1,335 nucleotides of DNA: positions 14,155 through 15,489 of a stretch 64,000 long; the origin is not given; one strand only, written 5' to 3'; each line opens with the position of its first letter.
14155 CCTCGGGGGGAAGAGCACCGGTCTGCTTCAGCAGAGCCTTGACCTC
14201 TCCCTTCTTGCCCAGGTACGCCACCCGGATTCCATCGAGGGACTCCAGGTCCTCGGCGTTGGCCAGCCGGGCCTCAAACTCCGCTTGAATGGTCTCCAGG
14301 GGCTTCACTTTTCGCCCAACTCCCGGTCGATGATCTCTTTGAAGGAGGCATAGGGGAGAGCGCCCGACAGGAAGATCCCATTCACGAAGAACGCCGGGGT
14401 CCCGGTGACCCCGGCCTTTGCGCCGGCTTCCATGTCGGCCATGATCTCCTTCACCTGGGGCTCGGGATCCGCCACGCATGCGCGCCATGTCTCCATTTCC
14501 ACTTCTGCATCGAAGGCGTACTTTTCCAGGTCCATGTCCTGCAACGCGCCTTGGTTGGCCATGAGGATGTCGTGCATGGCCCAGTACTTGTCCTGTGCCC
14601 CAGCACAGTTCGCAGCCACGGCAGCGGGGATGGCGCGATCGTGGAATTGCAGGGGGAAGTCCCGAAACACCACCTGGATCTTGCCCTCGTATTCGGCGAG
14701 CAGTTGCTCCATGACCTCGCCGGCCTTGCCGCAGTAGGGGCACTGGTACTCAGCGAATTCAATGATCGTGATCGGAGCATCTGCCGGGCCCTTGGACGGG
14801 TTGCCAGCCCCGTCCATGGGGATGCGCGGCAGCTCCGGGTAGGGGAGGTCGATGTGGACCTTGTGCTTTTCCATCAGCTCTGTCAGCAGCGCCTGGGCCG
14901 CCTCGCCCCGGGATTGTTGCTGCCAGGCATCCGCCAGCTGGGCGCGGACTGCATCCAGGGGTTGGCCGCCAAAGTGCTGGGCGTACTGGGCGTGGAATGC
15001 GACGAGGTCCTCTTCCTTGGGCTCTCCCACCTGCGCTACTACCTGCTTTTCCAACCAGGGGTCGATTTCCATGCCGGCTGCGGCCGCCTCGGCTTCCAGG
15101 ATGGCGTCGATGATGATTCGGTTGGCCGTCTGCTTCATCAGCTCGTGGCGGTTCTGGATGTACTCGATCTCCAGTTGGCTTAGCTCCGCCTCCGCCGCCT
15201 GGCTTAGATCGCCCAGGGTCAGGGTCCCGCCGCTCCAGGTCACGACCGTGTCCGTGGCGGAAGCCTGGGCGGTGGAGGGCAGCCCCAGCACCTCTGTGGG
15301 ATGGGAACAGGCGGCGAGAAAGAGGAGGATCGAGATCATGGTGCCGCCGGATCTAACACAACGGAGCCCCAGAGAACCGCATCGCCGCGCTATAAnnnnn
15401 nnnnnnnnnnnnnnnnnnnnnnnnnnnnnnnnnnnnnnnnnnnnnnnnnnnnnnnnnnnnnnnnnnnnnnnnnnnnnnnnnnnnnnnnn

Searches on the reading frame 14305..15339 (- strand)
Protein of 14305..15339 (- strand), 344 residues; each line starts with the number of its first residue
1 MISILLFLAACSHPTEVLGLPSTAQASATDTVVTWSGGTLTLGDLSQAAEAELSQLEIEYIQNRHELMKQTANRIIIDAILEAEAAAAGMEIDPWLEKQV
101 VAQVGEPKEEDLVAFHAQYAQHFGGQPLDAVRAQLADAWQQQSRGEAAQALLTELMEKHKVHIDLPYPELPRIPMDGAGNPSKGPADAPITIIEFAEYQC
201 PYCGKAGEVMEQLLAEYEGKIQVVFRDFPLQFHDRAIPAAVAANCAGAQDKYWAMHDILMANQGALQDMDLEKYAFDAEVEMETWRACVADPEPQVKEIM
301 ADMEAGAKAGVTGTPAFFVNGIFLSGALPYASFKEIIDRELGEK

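Call 12: search_protein_families(library=ncbifam, proteins=[window:14305-15339:-], max_evalue=0.00001)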
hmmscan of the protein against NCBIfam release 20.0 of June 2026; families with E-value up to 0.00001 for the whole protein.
window:14305-15339:- (344 aa): 1 family
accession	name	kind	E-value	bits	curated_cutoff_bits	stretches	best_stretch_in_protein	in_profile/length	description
NF041057.1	Rcas_1661_fam_Se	equivalog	8.3e-32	110.7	190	1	176-339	77-246/247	Rcas_1661 family thioredoxin-like (seleno)lipoprotein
